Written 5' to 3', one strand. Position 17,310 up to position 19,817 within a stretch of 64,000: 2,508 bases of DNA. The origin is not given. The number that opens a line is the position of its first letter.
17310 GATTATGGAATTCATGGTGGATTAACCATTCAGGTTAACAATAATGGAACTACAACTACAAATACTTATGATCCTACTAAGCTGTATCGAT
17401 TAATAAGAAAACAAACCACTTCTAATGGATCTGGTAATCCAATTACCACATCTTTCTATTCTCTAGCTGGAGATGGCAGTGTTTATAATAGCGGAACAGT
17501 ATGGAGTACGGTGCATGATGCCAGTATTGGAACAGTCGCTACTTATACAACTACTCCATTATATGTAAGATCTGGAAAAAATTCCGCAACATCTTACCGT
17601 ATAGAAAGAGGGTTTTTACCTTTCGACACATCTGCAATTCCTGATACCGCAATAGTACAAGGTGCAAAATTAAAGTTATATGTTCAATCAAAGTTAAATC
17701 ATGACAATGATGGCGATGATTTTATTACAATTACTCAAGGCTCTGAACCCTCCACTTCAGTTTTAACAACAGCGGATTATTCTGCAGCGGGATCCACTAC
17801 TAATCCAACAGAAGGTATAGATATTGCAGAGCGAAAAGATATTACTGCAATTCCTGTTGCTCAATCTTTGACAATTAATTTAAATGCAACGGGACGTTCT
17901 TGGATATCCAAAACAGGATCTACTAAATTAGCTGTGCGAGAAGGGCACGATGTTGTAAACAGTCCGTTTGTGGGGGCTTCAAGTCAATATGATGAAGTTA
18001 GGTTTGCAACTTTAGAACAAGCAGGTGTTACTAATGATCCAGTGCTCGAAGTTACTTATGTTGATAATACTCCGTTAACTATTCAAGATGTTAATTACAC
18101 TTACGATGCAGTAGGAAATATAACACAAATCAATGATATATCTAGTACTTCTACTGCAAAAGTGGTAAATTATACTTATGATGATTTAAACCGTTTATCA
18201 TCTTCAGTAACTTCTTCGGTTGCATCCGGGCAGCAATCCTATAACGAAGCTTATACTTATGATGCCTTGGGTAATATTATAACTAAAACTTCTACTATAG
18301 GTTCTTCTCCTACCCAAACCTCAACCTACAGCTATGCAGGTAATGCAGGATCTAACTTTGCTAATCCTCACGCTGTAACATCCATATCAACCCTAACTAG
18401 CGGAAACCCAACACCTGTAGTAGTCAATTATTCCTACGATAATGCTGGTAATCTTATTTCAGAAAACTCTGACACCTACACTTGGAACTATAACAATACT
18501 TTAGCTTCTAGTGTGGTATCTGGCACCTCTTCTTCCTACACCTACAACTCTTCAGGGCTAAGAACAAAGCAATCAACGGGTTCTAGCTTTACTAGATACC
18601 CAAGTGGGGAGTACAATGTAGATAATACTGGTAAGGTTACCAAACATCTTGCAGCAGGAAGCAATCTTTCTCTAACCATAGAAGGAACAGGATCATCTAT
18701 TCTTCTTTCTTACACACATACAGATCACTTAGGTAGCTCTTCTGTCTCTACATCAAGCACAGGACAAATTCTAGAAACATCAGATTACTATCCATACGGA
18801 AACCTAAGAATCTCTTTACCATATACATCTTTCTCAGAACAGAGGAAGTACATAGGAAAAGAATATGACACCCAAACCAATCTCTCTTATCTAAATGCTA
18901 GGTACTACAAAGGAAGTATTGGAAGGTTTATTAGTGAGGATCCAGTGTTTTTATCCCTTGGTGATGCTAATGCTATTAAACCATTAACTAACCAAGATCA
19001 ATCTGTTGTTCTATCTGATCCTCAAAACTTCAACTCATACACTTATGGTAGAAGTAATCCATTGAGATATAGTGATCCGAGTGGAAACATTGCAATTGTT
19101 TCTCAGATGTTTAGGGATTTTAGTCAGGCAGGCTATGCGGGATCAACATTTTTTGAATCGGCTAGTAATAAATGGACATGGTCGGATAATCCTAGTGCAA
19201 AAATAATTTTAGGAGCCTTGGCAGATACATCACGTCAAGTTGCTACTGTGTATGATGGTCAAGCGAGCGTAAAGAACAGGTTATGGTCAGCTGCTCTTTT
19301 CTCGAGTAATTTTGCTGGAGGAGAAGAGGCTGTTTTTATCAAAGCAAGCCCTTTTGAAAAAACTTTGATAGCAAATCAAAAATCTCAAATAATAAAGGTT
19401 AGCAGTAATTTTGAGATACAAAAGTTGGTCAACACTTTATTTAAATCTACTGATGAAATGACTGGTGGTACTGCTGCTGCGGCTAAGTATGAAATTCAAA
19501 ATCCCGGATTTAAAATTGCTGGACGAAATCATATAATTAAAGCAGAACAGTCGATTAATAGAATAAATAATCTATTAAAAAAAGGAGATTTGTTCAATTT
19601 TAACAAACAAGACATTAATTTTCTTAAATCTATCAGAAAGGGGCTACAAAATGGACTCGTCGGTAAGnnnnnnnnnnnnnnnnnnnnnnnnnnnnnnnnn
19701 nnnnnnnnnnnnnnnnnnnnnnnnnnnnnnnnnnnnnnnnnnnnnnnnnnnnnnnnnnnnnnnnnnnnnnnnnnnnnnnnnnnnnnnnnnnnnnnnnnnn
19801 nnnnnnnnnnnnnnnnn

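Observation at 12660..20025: TcB/TcC-like RHS polymorphic toxin with an unclassifiable C-terminal toxin domain and an overlapping immunity gene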

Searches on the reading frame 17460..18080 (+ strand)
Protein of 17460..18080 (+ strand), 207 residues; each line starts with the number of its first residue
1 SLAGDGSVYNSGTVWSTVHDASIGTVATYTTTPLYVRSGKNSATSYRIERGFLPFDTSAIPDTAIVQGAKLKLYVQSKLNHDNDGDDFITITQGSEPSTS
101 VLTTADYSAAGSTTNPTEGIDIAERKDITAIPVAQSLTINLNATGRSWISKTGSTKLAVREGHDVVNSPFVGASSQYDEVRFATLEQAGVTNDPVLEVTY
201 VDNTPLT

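Call 45: search_protein_families(library=pfam, proteins=[window:17460-18080:+], max_evalue=0.1)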
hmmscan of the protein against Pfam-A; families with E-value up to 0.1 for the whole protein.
seq(207 aa): 2 families
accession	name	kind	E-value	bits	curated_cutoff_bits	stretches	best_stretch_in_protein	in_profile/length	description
PF24517.2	CBM96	-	0.0038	17.5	26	1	31-83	26-72/164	Carbohydrate-binding module family 96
PF00688.24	TGFb_propeptide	-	0.029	14.5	25.8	1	50-91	109-150/242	TGF-beta propeptide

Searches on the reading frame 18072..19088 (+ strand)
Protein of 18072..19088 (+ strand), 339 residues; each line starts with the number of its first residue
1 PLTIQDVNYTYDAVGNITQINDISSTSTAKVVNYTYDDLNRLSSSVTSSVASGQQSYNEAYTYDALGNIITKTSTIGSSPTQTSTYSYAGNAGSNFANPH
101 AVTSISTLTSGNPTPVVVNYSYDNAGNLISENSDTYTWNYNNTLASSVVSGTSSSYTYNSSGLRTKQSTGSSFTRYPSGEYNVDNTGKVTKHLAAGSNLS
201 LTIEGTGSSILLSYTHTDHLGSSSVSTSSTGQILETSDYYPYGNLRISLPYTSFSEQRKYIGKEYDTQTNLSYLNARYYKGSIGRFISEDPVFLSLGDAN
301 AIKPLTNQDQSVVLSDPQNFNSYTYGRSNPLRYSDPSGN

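Call 37: find_related_loci(query=window:18072-19088:+, collection=genome_contigs, flank=10000)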
Query seq(339 aa) (339 aa) in genome_contigs; peptide patterns used: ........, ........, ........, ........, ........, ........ (x = any residue, [..] = any of these).
90 stretches matched a pattern; 17 encode a relative of the query (tblastn E <= 1e-3); 17 distinct loci.
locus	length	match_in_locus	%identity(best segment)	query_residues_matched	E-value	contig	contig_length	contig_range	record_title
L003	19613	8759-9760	49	3-339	2e-90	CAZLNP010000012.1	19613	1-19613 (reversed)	MAG TPA_asm: uncultured Candidatus Saccharibacteria bacterium isolate SRP286056_co2_291 genome assembly, contig: NODE_41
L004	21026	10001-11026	27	1-339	2e-25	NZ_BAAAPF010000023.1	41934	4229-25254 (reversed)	Streptomyces synnematoformans strain JCM 15481 sequence023, whole genome shotgun sequence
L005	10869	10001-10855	26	15-292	1e-16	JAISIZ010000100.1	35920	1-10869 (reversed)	MAG: Mediterranea sp. isolate Hm464_bin97 k119_30229, whole genome shotgun sequence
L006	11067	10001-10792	26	33-292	2e-16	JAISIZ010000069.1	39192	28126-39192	MAG: Mediterranea sp. isolate Hm464_bin97 k119_2360138, whole genome shotgun sequence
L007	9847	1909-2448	30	136-338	2e-16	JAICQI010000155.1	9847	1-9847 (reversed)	MAG: Pyrinomonadaceae bacterium isolate TY_HY_2_bin.36 k141_742988_length_9847_cov_11.4845, whole genome shotgun sequenc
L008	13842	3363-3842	31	151-338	3e-13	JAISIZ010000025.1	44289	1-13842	MAG: Mediterranea sp. isolate Hm464_bin97 k119_1476646, whole genome shotgun sequence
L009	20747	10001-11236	28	21-338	9e-13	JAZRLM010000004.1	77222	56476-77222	MAG: Clostridia bacterium isolate T1900045435_YK20190126.MAGScoT_cleanbin_000003 SGB_7105_k141_667745, whole genome shot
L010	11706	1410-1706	35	218-338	3e-12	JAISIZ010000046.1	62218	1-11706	MAG: Mediterranea sp. isolate Hm464_bin97 k119_2575287, whole genome shotgun sequence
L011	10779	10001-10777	28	33-286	4e-12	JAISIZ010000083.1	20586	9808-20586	MAG: Mediterranea sp. isolate Hm464_bin97 k119_186166, whole genome shotgun sequence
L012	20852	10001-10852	28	21-338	3e-11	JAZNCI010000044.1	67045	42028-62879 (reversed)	MAG: Clostridia bacterium isolate T1900044736_TS20190202.MAGScoT_cleanbin_000002 SGB_2021_k141_1302193, whole genome sho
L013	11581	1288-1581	34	219-338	2e-10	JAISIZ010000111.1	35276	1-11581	MAG: Mediterranea sp. isolate Hm464_bin97 k119_310043, whole genome shotgun sequence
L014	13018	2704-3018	34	214-338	1e-9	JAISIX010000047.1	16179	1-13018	MAG: Mediterranea sp. isolate Hm464_bin93 k119_1644069, whole genome shotgun sequence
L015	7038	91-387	31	218-338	6e-9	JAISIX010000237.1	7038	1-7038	MAG: Mediterranea sp. isolate Hm464_bin93 k119_647789, whole genome shotgun sequence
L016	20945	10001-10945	24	34-338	9e-9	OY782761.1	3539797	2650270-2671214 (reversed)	MAG: uncultured Microbacter sp. isolate 18e5b0ea-38ec-4f9a-a4be-e39ef802a315 genome assembly, chromosome: 1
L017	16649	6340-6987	24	120-338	2e-8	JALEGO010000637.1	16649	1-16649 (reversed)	MAG: Flavobacteriales bacterium isolate CC_bin18 k97_194650, whole genome shotgun sequence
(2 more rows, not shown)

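Call 45: search_protein_families(library=pfam, proteins=[L003:5228-10360:+, L003:10360-10587:+, L003:11093-11944:+], max_evalue=0.1)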
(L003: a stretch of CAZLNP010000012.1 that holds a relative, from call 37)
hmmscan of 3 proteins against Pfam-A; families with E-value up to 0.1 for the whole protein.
L003:5228-10360:+ (1711 aa): 3 families
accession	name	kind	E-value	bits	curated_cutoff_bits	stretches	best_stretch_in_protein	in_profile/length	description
PF05593.20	RHS_repeat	-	4e-37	126.3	22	9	945-975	1-31/38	RHS Repeat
PF03534.18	SpvB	-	6.1e-17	62.2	22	1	133-299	4-186/287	Salmonella virulence plasmid 65kDa B protein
PF20148.4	DUF6531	-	0.038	14.8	24.1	0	154-178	27-50/74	Domain of unknown function (DUF6531)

L003:10360-10587:+ (76 aa): 1 family
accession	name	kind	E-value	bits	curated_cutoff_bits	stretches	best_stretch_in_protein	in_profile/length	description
PF10049.14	DUF2283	-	9.6e-13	48.5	23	1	3-59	1-49/49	Protein of unknown function (DUF2283)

L003:11093-11944:+ (284 aa): 1 family
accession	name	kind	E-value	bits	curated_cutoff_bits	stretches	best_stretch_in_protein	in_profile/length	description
PF16800.11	Endopep_inhib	-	0.0036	17.7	29.9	1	233-274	107-148/150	IseA DL-endopeptidase inhibitor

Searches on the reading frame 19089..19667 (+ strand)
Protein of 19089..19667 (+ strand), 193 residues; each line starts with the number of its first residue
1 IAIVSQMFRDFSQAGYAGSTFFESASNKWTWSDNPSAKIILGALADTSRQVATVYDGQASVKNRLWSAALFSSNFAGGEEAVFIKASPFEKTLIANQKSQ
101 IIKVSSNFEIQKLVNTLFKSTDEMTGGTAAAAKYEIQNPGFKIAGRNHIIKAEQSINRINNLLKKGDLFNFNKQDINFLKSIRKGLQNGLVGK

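Call 6: search_protein_families(library=pfam, proteins=[window:19089-19667:+], max_evalue=1)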
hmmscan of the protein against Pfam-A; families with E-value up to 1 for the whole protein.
seq(193 aa): 1 family
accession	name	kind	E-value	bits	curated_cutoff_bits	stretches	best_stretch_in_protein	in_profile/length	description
PF14702.12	hGDE_central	-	0.082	13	27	1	71-161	131-224/247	Central domain of human glycogen debranching enzyme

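Call 7: search_protein_families(library=ncbifam, proteins=[window:19089-19667:+], max_evalue=1)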
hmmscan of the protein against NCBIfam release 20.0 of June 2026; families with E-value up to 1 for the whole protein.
seq(193 aa): 0 families

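Call 11: find_homologous_proteins(query=window:19089-19667:+, max_evalue=0.01)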
Query seq(193 aa): 120 candidates shared short words with the query, none scored E <= 0.01.
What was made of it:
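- Tried and rejected: It found nothing, not even the protein itself (call 11).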

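Call 12: search_solved_structures(query=window:19089-19667:+, max_evalue=10)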
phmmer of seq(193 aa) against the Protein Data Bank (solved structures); distinct sequences matched with E-value up to 10: 0.

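Call 15: search_protein_families(library=padloc, proteins=[window:19089-19667:+], max_evalue=1)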
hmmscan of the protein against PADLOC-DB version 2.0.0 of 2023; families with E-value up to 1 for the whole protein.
seq(193 aa): 0 families

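Call 16: search_protein_families(library=phrogs, proteins=[window:19089-19667:+], max_evalue=1)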
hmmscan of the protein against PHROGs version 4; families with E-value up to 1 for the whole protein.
seq(193 aa): 2 families
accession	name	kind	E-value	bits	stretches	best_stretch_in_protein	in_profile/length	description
phrog_5900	-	unknown function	0.25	12.3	0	66-116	60-110/132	-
phrog_26254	-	unknown function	0.33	12.2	1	39-99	4-64/88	-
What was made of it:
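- On Named toxin families (HNH, deaminase, ART, Ntox/Tox RNases, HEPN, PLD etc.): PADLOC and PHROGs gave nothing (calls 15, 16).
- Checked: It hits nothing in Pfam, NCBIfam, PADLOC, PHROGs or PDB sequences (calls 6, 7, 12, 15, 16).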

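Call 23: search_protein_representatives(protein=window:19089-19667:+)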
Query: 193 residues. Proteins with E-value up to 0.001 (for the whole library): 65; up to 1e-10: 2; up to 1e-30: 1. The best 65 are listed.
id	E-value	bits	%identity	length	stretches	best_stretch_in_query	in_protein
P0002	1.2e-116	402.9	100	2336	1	1-193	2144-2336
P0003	3.4e-12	62.8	30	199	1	5-183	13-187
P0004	4.6e-10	55.9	30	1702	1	11-190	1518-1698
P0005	9.7e-09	51.6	31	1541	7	42-87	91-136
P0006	1.7e-08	50.8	33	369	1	106-187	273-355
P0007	1.6e-06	44.3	33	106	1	99-181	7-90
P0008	2.0e-06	44.1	32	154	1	90-185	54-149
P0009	2.1e-06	44.0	40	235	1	103-193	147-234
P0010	2.8e-06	43.6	36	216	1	102-193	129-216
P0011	3.1e-06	43.4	33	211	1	102-183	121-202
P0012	3.5e-06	43.2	41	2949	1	106-169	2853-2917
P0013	4.7e-06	42.8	37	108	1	104-193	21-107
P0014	5.0e-06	42.7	30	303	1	74-179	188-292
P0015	5.3e-06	42.7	38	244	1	102-164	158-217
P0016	6.0e-06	42.5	38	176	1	103-193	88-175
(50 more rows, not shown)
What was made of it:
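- An exhaustive phmmer search found 64 relatives at E<=1e-3, apart from the protein itself; one of them (P0005) was set aside as spurious (call 23).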

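Call 27: search_protein_families(library=pfam, alignment_id=A1, max_evalue=0.01)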
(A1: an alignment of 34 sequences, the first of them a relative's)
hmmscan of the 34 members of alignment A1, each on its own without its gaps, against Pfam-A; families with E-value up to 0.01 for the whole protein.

A. member 1, P0002 (2336 aa): 6 families
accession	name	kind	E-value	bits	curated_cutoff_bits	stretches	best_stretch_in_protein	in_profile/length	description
PF05593.20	RHS_repeat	-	9.7e-31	106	22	3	1363-1391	1-29/38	RHS Repeat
PF03534.18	SpvB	-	2.1e-16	60.4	22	2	192-279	3-88/287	Salmonella virulence plasmid 65kDa B protein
PF13517.12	FG-GAP_3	-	1.1e-10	42.3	26.9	3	678-751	1-61/61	FG-GAP-like repeat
PF01839.29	FG-GAP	-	8.3e-07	29.2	22.1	0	548-572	8-27/37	FG-GAP repeat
PF20041.5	DUF6443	-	1.4e-06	29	27.8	1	1222-1285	12-74/137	Domain of unknown function (DUF6443)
PF03527.20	RHS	-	0.00016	21.9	27.9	0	2018-2050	3-35/38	RHS protein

B. families by the number of members that match (of 34 scanned): 18 families
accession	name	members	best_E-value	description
PF05593.20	RHS_repeat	9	1.9e-33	RHS Repeat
PF03527.20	RHS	5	0.00016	RHS protein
PF03534.18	SpvB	2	1.8e-20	Salmonella virulence plasmid 65kDa B protein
PF20148.4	DUF6531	1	4.4e-13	Domain of unknown function (DUF6531)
PF13517.12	FG-GAP_3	1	1.1e-10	FG-GAP-like repeat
PF14449.11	PT-TG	1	1.4e-08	Pre-toxin TG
PF01839.29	FG-GAP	1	8.3e-07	FG-GAP repeat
PF20041.5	DUF6443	1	1.4e-06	Domain of unknown function (DUF6443)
PF13428.12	TPR_14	1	9.2e-06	Tetratricopeptide repeat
PF13429.12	TPR_15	1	6.1e-05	Tetratricopeptide repeat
PF07719.23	TPR_2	1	0.00025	Tetratricopeptide repeat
PF23823.1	DUF7193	1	0.00091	Family of unknown function (DUF7193)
PF15984.10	Collagen_mid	1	0.002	Bacterial collagen, middle region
PF03902.18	Gal4_dimer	1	0.0032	Gal4-like dimerisation domain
PF13181.12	TPR_8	1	0.0037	Tetratricopeptide repeat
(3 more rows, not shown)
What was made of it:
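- On Named toxin families (HNH, deaminase, ART, Ntox/Tox RNases, HEPN, PLD etc.): Pfam was run on the CT and on 34 relatives (calls 6, 27).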

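Call 42: predict_structure(alignment_id=A3)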
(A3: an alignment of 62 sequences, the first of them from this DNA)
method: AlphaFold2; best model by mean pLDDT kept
length: 193 residues; sequences in the alignment: 62
mean_pLDDT: 79.5   pTM: 0.62
mean pLDDT of the five models: 79.5, 76.4, 74.8, 74.1, 69.1
residues with pLDDT >= 90: 72; 70-90: 67; 50-70: 49; < 50: 5
segments of 3 or more residues with pLDDT < 50: 77-81
pLDDT, mean of each block of 10 residues (from residue 1): 66 71 69 63 68 76 65 52 69 83 88 93 90 94 95 97 88 92 93 78
secondary structure, 60 per line:
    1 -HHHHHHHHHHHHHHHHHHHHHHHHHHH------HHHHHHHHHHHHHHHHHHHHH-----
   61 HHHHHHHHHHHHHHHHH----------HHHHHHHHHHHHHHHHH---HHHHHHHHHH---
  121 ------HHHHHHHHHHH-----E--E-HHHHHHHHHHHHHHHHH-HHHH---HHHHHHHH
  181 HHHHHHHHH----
elements in order: H2-28 H35-55 H61-77 H88-104 H108-117 H127-137 H148-164 H166-169 H173-189
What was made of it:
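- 19089..19358 (+): CT linker / pre-toxin sub-domain (residues 2144-2233). It is helical and shared only with P0003 and P0004. calls 23, 42 (pLDDT 52-76)
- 19359..19667 (+): toxin module of an unnamed family (residues 2234-2336). Motif: STD…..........…H2291xxK. AF2 pLDDT is 88-97 (call 42).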

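Call 79: fold_search(model_id=the predicted structure, library=pdb)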
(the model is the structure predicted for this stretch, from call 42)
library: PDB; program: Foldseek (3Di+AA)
matches with E <= 10: 256; with E <= 0.001: 0
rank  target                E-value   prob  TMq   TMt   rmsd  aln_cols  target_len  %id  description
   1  6rws_A                6.1e-01  0.33  0.26  0.23  10.8       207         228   12  Fragment AZ-009 binding at the p53pT387/14-3-3 sigma interface (released 2020-06-17)
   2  7avo_A                6.7e-01  0.28  0.26  0.24  17.6       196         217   13  Structure of marine actinobacteria clade rhodopsin (MacR) in orange form in P1211 space group (released 2022-06-01)
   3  4fl5_B                7.4e-01  0.20  0.22  0.20  10.6       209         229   12  Crystal structure of human 14-3-3 sigma in complex with a Tau-protein peptide surrounding pS214 (released 2013-12-11)
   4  7w5m_A                8.5e-01  0.44  0.32  0.28   9.3       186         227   11  Crystal structure of AtNASP in complex of H3 alpha3 helix peptide (released 2022-05-18)
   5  7oqw_A                8.5e-01  0.18  0.22  0.19  10.9       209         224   12  Ternary complex of 14-3-3 sigma, Amot-p130 phosphopeptide, and WQ178 (released 2022-06-22)
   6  6f08_B                9.8e-01  0.18  0.23  0.21  10.8       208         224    8  14-3-3 zeta in complex with the human Son of sevenless homolog 1 (SOS1) (released 2018-02-14)
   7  6rm5_A                1.0e+00  0.16  0.22  0.20  10.8       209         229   12  Fragment AZ-016 binding at the p53pT387/14-3-3 sigma interface (released 2020-06-17)
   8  5jsi_A                1.1e+00  0.23  0.28  0.25  17.3       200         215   14  Structure of membrane protein (released 2017-05-31)
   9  9axa_E                1.1e+00  0.23  0.27  0.24  10.9       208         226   10  CryoEM structure of activated CRAF/MEK/14-3-3 complex with NST-628 (released 2024-04-17)
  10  8qtf_C                1.1e+00  0.16  0.24  0.21  10.9       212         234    9  Crystal structure of a C-terminally truncated version of Arabidopsis thaliana 14-3-3 omega in complex with a phosphope (released 2023-11-22)
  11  3ddl_B                1.1e+00  0.28  0.34  0.28  14.1       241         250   12  Crystallographic Structure of Xanthorhodopsin, a Light-Driven Ion Pump with Dual Chromophore (released 2008-10-14)
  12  7q37                  1.1e+00  0.23  0.31  0.28  15.1       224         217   11  Crystal structure of proton pump MAR rhodopsin pressurized with krypton (released 2022-04-27)
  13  6siq_A                1.1e+00  0.15  0.22  0.20  10.8       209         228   12  Fragment AZ-012 binding at the p53pT387/14-3-3 sigma interface (released 2020-06-17)
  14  8rsq                  1.4e+00  0.33  0.35  0.20  14.5       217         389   13  Crystal structure of marine actinobacteria clade rhodopsin (MAR) - human GTPase Arf1 (L8K,Q71L) chimera; Ground state (released 2025-04-02)
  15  4y5i_A                1.4e+00  0.16  0.24  0.21  10.8       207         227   12  Crystal structure of C-terminal modified Tau peptide-hybrid 126B with 14-3-3sigma (released 2016-01-13)
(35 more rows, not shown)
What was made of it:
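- Foldseek against PDB has a best E of 0.6 (call 79).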

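Call 108: fold_search(model_id=the predicted structure, library=viral)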
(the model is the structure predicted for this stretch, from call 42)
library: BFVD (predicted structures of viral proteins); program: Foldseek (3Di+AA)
matches with E <= 10: 71; with E <= 0.001: 0
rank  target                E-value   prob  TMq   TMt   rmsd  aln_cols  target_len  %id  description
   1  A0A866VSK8            1.5e+00  0.21  0.33  0.22  15.3       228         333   10  G protein-coupled receptor-4 [Elephant endotheliotropic herpesvirus 3A]
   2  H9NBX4                1.7e+00  0.20  0.31  0.09  10.5       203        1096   12  (no name in the UniProt tables at hand)
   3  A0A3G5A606            1.7e+00  0.18  0.31  0.21  16.5       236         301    9  Uncharacterized protein [Harvfovirus sp.]
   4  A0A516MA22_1          1.9e+00  0.15  0.25  0.06  14.2       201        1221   14  (no name in the UniProt tables at hand)
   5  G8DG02                2.5e+00  0.23  0.38  0.34  16.5       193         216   10  (no name in the UniProt tables at hand)
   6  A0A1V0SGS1            2.8e+00  0.09  0.21  0.27  16.3       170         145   10  Uncharacterized protein [Hokovirus HKV1]
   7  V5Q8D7                2.8e+00  0.04  0.16  0.14  16.6       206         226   12  Uncharacterized protein [Xylella phage Sano]
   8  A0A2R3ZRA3            2.9e+00  0.08  0.24  0.24  17.3       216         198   10  (no name in the UniProt tables at hand)
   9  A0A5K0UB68            3.5e+00  0.04  0.16  0.13  18.4       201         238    8  t-SNARE coiled-coil homology domain-containing protein [Yasminevirus sp. GU-2018]
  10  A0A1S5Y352            3.8e+00  0.05  0.17  0.08  20.5       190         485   15  Uncharacterized protein [uncultured archaeal virus]
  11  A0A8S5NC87            4.0e+00  0.09  0.23  0.22  14.2       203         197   10  Uncharacterized protein [Siphoviridae sp. ctwWa4]
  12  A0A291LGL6            4.4e+00  0.05  0.16  0.22  15.9       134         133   10  Uncharacterized protein [Aeromonas phage AS-sw]
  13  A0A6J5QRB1            4.6e+00  0.04  0.19  0.15  26.8       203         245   11  Uncharacterized protein [uncultured Caudovirales phage]
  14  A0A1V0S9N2            4.8e+00  0.03  0.16  0.16  17.9       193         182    8  Peroxisomal biogenesis factor 11 PEX11 [Catovirus CTV1]
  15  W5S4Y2                5.0e+00  0.08  0.28  0.19  16.1       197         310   10  Uncharacterized protein [Pithovirus sibericum]
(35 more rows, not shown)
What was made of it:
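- Foldseek against BFVD has a best E of 1.5 (call 108).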
